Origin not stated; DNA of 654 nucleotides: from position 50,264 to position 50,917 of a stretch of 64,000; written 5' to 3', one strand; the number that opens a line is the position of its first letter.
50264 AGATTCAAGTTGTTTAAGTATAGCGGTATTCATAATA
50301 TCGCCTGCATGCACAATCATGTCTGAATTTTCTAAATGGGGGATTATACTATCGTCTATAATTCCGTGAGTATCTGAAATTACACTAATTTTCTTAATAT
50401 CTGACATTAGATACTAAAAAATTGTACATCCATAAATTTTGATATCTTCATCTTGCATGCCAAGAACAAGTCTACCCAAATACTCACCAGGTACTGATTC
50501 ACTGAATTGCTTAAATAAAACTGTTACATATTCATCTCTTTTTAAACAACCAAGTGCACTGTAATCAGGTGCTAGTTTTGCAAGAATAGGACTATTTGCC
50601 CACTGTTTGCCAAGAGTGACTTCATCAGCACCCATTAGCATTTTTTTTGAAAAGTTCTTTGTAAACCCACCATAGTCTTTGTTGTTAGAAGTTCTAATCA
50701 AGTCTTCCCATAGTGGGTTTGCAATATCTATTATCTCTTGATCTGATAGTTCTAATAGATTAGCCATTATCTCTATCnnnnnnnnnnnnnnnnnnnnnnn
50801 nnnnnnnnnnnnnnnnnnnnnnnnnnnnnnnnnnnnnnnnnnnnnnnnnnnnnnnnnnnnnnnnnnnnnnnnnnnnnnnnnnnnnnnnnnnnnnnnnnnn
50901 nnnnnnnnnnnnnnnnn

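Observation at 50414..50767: Unrecognised 117-aa ORF 10 nt downstream of aprA, wedged between APS reductase and a metallophosphoesterase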

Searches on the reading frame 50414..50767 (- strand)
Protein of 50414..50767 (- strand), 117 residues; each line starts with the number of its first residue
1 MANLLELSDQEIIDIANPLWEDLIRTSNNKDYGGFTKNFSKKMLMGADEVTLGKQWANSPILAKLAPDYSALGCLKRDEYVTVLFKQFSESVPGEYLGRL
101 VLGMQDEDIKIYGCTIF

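Call 3: search_protein_families(library=pfam, proteins=[window:50414-50767:-], max_evalue=1)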
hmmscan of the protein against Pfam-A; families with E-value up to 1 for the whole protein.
window:50414-50767:- (117 aa): 0 families

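Call 4: search_protein_families(library=ncbifam, proteins=[window:50414-50767:-], max_evalue=1)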
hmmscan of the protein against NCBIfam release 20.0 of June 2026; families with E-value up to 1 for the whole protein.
window:50414-50767:- (117 aa): 0 families

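Call 5: search_solved_structures(query=window:50414-50767:-, max_evalue=10, show_alignments=2)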
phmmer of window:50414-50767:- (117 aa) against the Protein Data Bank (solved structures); distinct sequences matched with E-value up to 10: 2.
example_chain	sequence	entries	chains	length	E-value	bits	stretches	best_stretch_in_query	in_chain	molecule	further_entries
7dpi_A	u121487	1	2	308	0.027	17.9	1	22-84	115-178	Phenylalanine--tRNA ligase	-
3fkh_A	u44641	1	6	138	1.5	12.3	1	34-104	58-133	Putative pyridoxamine 5'-phosphate oxidase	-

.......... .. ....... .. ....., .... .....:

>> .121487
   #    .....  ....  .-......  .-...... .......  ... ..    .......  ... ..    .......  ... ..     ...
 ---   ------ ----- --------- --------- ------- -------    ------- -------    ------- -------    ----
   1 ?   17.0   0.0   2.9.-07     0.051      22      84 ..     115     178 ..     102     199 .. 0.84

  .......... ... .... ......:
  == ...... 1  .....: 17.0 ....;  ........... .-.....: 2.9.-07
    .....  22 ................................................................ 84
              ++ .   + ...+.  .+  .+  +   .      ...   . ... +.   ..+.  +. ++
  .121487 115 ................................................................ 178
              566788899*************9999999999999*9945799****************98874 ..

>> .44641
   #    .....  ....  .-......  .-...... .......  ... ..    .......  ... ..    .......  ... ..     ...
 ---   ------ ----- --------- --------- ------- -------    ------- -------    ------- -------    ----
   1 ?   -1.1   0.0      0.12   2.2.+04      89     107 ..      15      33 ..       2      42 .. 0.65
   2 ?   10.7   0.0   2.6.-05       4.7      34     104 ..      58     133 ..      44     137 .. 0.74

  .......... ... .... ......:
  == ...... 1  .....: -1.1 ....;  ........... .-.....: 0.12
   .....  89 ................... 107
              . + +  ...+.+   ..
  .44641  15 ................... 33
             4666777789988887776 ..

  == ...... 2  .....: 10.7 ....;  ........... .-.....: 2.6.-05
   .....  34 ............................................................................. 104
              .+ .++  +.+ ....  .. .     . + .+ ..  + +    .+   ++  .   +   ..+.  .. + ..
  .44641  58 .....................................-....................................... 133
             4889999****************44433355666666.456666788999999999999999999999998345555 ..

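Call 6: find_homologous_proteins(query=window:50414-50767:-, max_evalue=0.001)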
Query window:50414-50767:- (117 aa): 280 proteins with E <= 0.001 among 282 candidates; the best 120 are listed.
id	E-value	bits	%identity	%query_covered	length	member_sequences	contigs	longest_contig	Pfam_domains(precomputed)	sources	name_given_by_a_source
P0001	1.8e-68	246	95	100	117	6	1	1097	-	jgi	-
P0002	4.7e-64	232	87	100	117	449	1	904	-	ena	-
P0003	4.6e-63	228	86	100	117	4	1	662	-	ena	-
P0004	5.9e-61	222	87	97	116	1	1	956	-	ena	-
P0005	3.7e-60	219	83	98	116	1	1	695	-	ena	-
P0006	2.4e-59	216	83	100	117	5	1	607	-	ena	-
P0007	2.8e-58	213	88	96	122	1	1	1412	-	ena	-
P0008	1.4e-56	208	81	100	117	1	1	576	-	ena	-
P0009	8.1e-55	202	78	97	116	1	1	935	-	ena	-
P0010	4.2e-51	190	73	98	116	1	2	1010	-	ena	-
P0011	1.2e-49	185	72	100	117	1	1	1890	-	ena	-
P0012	4.1e-49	183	71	97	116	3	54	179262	-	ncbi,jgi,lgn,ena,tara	tara:strand:- start:293 stop:643 length:351 start_codon:yes stop_codon:yes gene_type:complete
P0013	1.5e-48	182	70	98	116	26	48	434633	-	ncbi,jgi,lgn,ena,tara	tara:strand:- start:3351 stop:3701 length:351 start_codon:yes stop_codon:yes gene_type:complete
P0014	5.4e-47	177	68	97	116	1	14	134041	-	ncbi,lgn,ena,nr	ncbi:MAG: hypothetical protein VYE31_00915 [Pseudomonadota bacterium]|nr:hypothetical protein [Pseud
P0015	1.1e-46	176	69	97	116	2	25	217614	-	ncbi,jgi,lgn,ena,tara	tara:strand:- start:67 stop:417 length:351 start_codon:yes stop_codon:yes gene_type:complete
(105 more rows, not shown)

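Call 8: find_encoding_contigs(protein=P0013, flank=8000, max_places=6)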
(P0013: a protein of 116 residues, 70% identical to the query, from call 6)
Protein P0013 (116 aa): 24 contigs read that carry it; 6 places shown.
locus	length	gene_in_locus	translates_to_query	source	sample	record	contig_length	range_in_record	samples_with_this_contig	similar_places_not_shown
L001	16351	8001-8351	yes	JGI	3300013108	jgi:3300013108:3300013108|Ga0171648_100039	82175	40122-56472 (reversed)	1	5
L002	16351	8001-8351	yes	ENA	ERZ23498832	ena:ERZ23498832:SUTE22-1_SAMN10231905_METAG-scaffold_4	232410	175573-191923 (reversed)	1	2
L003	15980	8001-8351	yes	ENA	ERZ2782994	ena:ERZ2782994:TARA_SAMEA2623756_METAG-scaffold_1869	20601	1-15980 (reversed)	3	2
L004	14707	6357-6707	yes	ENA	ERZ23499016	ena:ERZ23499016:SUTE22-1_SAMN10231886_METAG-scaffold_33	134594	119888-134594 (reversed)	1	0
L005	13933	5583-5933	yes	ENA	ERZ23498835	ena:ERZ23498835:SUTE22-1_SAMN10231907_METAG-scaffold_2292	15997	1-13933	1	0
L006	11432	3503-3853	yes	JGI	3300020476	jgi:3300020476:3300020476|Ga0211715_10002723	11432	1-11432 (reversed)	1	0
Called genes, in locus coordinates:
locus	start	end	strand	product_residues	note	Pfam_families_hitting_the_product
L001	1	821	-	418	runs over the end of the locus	PF07498:Rho_N, PF07497:Rho_RNA_bind, PF00006:ATP-synt_ab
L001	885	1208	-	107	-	PF00085:Thioredoxin, PF13098:Thioredoxin_2, PF13899:Thioredoxin_7 (faint), PF13905:Thioredoxin_8 (faint)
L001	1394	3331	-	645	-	-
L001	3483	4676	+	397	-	PF14306:PUA_2, PF01747:ATP-sulfurylase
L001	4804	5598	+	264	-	-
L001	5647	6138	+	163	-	PF00037:Fer4 (weak), PF12837:Fer4_6 (faint), PF13237:Fer4_10 (weak), PF14697:Fer4_21 (faint), PF12798:Fer4_3 (faint), PF12838:Fer4_7, PF13187:Fer4_9, PF12139:APS-reductase_C, +2 more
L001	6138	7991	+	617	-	PF00890:FAD_binding_2, PF02910:Succ_DH_flav_C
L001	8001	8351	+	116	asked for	-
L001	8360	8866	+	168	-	PF12850:Metallophos_2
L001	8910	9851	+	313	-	PF01073:3Beta_HSD (faint), PF01370:Epimerase, PF03435:Sacchrp_dh_NADP (weak), PF05368:NmrA, PF07993:NAD_binding_4 (faint), PF13460:NAD_binding_10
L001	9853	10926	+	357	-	PF01743:PolyA_pol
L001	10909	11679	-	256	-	PF02673:BacA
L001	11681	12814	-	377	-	PF02636:Methyltransf_28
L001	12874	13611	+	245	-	PF00106:adh_short, PF08643:DUF1776 (faint), PF08659:KR, PF23441:SDR (weak), PF13561:adh_short_C2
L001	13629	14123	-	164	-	PF01288:HPPK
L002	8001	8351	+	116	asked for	-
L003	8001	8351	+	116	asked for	-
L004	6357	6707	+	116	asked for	-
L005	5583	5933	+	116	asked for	-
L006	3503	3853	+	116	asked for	-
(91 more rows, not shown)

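Call 9: find_encoding_contigs(protein=P0014, flank=8000, max_places=4)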
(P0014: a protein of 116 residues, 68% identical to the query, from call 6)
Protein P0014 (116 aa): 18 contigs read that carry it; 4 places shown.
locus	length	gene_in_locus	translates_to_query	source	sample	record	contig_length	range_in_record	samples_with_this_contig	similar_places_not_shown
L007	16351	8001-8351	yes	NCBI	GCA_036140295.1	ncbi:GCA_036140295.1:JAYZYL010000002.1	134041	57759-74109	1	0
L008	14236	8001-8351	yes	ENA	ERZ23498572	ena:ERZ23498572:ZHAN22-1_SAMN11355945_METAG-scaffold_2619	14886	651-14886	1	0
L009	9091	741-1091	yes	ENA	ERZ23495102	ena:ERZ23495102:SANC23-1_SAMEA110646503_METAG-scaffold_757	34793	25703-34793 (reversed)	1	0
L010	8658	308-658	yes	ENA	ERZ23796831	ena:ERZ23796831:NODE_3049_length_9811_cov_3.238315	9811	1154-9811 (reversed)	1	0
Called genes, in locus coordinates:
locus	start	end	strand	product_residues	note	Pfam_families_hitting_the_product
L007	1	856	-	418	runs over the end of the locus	PF07498:Rho_N, PF07497:Rho_RNA_bind, PF00006:ATP-synt_ab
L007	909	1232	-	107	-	PF00085:Thioredoxin, PF13098:Thioredoxin_2, PF13905:Thioredoxin_8 (weak)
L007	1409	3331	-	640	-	-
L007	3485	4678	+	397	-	PF14306:PUA_2, PF01747:ATP-sulfurylase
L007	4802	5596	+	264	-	-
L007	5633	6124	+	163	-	PF00037:Fer4 (weak), PF12837:Fer4_6 (faint), PF13237:Fer4_10 (weak), PF14697:Fer4_21 (faint), PF12798:Fer4_3 (faint), PF12838:Fer4_7, PF13187:Fer4_9, PF12139:APS-reductase_C, +2 more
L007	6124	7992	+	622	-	PF00890:FAD_binding_2, PF02910:Succ_DH_flav_C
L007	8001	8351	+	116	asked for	-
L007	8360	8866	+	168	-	PF12850:Metallophos_2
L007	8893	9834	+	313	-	PF01073:3Beta_HSD (weak), PF01370:Epimerase, PF05368:NmrA, PF07993:NAD_binding_4 (faint), PF13460:NAD_binding_10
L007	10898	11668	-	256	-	PF02673:BacA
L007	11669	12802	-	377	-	PF02636:Methyltransf_28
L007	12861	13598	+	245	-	PF00106:adh_short, PF08659:KR (weak), PF23441:SDR, PF13561:adh_short_C2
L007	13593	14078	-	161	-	PF01288:HPPK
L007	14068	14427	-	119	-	PF02152:FolB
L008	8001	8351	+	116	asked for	-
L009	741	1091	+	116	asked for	-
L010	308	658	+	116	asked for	-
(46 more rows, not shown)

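Call 13: find_related_loci(query=A1, collection=genome_contigs, flank=8000)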
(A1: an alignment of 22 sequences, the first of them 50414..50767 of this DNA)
Query A1 (117 aa) in genome_contigs; peptide patterns used: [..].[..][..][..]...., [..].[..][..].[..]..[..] (x = any residue, [..] = any of these).
600 stretches matched a pattern (row limit reached: there are more); 569 encode a relative of the query (tblastn E <= 1e-3); the best 80 are kept; 80 distinct loci.
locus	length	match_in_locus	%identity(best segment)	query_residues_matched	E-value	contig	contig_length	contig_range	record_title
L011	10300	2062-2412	99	1-117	2e-76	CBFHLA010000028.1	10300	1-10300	MAG: Gammaproteobacteria bacterium isolate AGTU_288_bin_29_indstr genome assembly, contig: AGTU_288_bin_29_indstr_c29, w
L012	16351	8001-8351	98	1-117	1e-75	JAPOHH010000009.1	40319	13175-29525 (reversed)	MAG: bacterium isolate bin4 k141_1485814_length_40319_cov_36.5516, whole genome shotgun sequence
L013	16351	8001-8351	97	1-117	9e-75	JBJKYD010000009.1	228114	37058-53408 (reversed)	MAG: Gammaproteobacteria bacterium isolate LRMED-302 Gammaproteobacteria-LRMED-302-C9, whole genome shotgun sequence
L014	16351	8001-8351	97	1-117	9e-75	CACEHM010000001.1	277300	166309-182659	uncultured gamma proteobacterium genome assembly, contig: AG-390-N19_NODE_1, whole genome shotgun sequence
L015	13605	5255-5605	97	1-117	9e-75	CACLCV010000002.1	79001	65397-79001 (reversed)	uncultured gamma proteobacterium genome assembly, contig: AG-461-I20_NODE_2, whole genome shotgun sequence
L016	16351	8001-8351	91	1-117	6e-72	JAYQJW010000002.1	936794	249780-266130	MAG: Gammaproteobacteria bacterium isolate SD4487_NP_maxbin_bins.tsv.155 contig_20598_pilon, whole genome shotgun sequen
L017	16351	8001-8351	91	1-117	8e-72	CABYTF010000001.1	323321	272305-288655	MAG: uncultured gamma proteobacterium genome assembly, contig: AG-894-P10_NODE_1, whole genome shotgun sequence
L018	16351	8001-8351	91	1-117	2e-71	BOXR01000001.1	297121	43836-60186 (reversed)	MAG: Ectothiorhodospiraceae bacterium CM1_5m.P53 DNA, sequence1, whole genome shotgun sequence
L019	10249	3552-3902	63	1-117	3e-51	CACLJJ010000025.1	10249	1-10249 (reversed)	uncultured Pelagibacteraceae bacterium isolate AG-464-E06 genome assembly, contig: AG-464-E06_NODE_25, whole genome shot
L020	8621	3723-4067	63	3-117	2e-50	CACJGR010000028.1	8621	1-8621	uncultured Pelagibacteraceae bacterium isolate AG-447-E07 genome assembly, contig: AG-447-E07_NODE_28, whole genome shot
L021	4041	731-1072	61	4-117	6e-48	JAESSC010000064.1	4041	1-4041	MAG: Pelagibacteraceae bacterium isolate NORP275 1187, whole genome shotgun sequence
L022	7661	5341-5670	63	8-117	6e-48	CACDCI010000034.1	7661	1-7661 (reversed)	uncultured Pelagibacteraceae bacterium isolate AG-365-D19 genome assembly, contig: AG-365-D19_NODE_34, whole genome shot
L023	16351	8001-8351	61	1-117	8e-48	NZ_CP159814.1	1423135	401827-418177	Candidatus Pelagibacter sp. Uisw_130 chromosome, complete genome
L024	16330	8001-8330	64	8-117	4e-48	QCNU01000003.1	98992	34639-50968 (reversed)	Pelagibacteraceae bacterium AG-426-L23 Ga0172169_103, whole genome shotgun sequence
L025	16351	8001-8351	60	1-117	2e-47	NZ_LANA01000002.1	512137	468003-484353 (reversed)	Candidatus Pelagibacter communis strain HTCC9565 HTCC9565_HTCC9565_contig2, whole genome shotgun sequence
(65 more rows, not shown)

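Call 20: predict_structure(alignment_id=A1)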
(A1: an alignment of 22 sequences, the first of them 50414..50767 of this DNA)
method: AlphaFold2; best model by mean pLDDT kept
length: 117 residues; sequences in the alignment: 22
mean_pLDDT: 79.7   pTM: 0.75
mean pLDDT of the five models: 79.7, 78.5, 78.1, 77.3, 58.2
residues with pLDDT >= 90: 44; 70-90: 37; 50-70: 34; < 50: 2
segments of 3 or more residues with pLDDT < 50: none
pLDDT, mean of each block of 10 residues (from residue 1): 84 94 78 55 55 63 83 93 93 89 87 83
secondary structure, 60 per line:
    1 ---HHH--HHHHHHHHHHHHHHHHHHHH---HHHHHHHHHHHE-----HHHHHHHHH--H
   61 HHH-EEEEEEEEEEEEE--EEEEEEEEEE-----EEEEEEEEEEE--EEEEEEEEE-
elements in order: H9-28 H32-42 H49-57 H60-63 E65-77 E80-89 E95-105 E108-116
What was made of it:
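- Tried and rejected: The first AF2 model (22 sequences, pLDDT 79.7) had pLDDT 55-63 over residues 31-60 (call 20).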

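Call 22: search_protein_representatives(alignment_id=A1)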
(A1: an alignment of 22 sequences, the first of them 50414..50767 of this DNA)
Query: 22 sequences, 116 profile positions. Proteins with E-value up to 0.001 (for the whole library): 417; up to 1e-10: 235; up to 1e-30: 27. The best 150 are listed.
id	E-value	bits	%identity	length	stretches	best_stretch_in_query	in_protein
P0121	1.4e-53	196.2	-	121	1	1-116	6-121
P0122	2.3e-53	195.5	-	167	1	1-116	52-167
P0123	4.0e-53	194.7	-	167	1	2-116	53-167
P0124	6.9e-53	194.0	-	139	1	1-111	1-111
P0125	5.0e-51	188.0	-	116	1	1-116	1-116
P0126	6.9e-51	187.5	-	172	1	4-116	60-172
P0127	1.8e-50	186.2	-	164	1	4-116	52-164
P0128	3.5e-43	162.7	-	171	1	1-101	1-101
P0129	8.7e-42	158.2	-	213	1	1-99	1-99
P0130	1.2e-40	154.5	-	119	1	1-88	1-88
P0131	7.4e-40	152.0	-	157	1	1-97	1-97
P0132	2.4e-39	150.3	-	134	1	28-113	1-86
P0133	5.2e-39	149.2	-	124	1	25-116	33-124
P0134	2.9e-38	146.8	-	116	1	28-116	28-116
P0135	1.1e-37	145.0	-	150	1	1-92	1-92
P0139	2.6e-34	134.1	-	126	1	2-116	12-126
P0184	1.0e-25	106.4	-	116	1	1-115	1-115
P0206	1.7e-21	92.7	-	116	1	1-112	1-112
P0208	2.7e-21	92.1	-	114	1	5-116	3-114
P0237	4.0e-18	81.9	-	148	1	1-116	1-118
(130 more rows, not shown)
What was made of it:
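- Tried and rejected: The first searches suggested a narrow marine family: 280 hits (call 6) and 417 50%-identity clusters (call 22).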

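Call 25: find_encoding_contigs(protein=P0184, flank=6000, max_places=3)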
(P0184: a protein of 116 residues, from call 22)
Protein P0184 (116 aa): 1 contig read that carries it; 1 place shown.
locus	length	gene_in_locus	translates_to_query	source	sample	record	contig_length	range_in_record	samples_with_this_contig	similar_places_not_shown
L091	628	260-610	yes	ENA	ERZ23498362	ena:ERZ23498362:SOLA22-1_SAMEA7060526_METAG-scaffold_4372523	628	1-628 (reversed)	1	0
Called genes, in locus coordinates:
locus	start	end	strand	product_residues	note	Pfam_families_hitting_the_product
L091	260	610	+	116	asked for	-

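Call 26: find_encoding_contigs(protein=P0206, flank=6000, max_places=3)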
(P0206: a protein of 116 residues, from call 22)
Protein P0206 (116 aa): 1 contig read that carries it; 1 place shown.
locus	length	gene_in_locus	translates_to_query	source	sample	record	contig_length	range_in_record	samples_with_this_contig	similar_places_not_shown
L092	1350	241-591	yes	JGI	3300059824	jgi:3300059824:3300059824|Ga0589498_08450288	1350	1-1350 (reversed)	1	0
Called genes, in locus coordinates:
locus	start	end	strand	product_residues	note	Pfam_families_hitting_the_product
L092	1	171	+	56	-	?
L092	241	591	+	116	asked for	-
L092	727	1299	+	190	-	-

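Call 32: find_homologous_proteins(query=A3, max_evalue=0.001)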
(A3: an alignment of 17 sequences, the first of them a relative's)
Query A3 (17 sequences) (116 aa, profile of the alignment): 108 proteins with E <= 0.001 among 769 candidates.
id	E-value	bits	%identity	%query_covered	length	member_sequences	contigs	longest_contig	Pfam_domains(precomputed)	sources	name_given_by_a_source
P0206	5.1e-44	167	100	100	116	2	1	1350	-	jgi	jgi:hypothetical protein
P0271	1.9e-43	165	67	100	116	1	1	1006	-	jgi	jgi:hypothetical protein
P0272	1.5e-41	159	66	99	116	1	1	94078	-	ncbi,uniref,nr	ncbi:hypothetical protein [Thalassomonas sp. RHCl1]|uniref:hypothetical protein n=1 Tax=Thalassomona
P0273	1.9e-41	158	72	100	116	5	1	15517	-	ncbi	ncbi:MAG: hypothetical protein AAFY63_11195 [Cyanobacteria bacterium J06643_13]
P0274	8.8e-41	156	61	99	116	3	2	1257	-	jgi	-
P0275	1.5e-40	156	61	99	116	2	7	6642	-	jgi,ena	jgi:hypothetical protein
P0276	1.9e-40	155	61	99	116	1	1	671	-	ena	-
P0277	2.0e-40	155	45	97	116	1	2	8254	-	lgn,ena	-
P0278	2.1e-40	155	61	99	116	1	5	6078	-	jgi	jgi:hypothetical protein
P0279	5.9e-40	154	67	100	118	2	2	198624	-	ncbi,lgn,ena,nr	ncbi:MAG: hypothetical protein HRU38_02815 [Saccharospirillaceae bacterium]|nr:hypothetical protein 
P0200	8.7e-40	153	32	81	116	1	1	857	-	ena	-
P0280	9.6e-40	153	57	99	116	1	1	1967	-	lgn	-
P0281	1.3e-39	153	60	99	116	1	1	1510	-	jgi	jgi:hypothetical protein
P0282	1.6e-39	152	64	100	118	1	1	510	-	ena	-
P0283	1.8e-39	152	61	100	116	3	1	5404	-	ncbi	-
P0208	7.3e-35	137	32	84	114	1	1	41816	-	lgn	-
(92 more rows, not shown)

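Call 33: find_encoding_contigs(protein=P0272, flank=6000, max_places=2)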
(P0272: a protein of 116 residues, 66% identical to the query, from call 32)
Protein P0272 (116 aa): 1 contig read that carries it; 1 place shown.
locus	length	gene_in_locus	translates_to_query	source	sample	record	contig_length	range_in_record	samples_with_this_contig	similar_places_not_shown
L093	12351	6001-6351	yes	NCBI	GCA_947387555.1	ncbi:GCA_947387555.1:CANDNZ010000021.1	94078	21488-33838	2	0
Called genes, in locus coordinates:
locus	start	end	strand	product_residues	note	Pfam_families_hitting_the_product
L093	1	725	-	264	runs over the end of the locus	-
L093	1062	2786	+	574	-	PF02518:HATPase_c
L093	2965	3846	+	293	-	-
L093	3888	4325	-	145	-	PF07883:Cupin_2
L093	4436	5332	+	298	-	PF00126:HTH_1, PF03466:LysR_substrate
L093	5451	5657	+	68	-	-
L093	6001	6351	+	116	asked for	-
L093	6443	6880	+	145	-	PF13673:Acetyltransf_10, PF00583:Acetyltransf_1, PF13508:Acetyltransf_7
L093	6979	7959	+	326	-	PF14027:Questin_oxidase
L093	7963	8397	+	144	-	-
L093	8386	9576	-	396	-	PF01053:Cys_Met_Meta_PP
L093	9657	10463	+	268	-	PF02311:AraC_binding, PF07883:Cupin_2 (faint), PF00165:HTH_AraC (weak), PF12833:HTH_18, PF00165:HTH_AraC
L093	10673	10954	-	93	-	-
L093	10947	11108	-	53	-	-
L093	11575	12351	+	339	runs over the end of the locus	PF14226:DIOX_N, PF03171:2OG-FeII_Oxy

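Call 34: find_encoding_contigs(protein=P0279, flank=6000, max_places=2)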
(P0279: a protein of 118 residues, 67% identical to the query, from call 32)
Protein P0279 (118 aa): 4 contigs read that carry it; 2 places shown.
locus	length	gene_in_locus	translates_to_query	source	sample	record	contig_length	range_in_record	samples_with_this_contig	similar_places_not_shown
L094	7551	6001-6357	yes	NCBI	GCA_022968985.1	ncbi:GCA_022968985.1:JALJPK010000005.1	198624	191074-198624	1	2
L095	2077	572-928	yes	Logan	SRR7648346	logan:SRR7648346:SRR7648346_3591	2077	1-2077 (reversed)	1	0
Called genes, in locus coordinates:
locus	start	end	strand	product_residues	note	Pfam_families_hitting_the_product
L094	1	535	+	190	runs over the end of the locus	PF05076:SUFU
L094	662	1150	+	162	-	-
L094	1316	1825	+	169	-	-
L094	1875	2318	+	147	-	PF04828:GFA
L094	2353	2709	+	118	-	-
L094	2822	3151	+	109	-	-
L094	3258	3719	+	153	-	-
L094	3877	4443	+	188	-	-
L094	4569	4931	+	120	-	-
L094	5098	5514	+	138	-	-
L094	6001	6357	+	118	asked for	-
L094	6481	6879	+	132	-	-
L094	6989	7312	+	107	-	-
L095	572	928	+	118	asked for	-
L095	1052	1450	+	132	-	-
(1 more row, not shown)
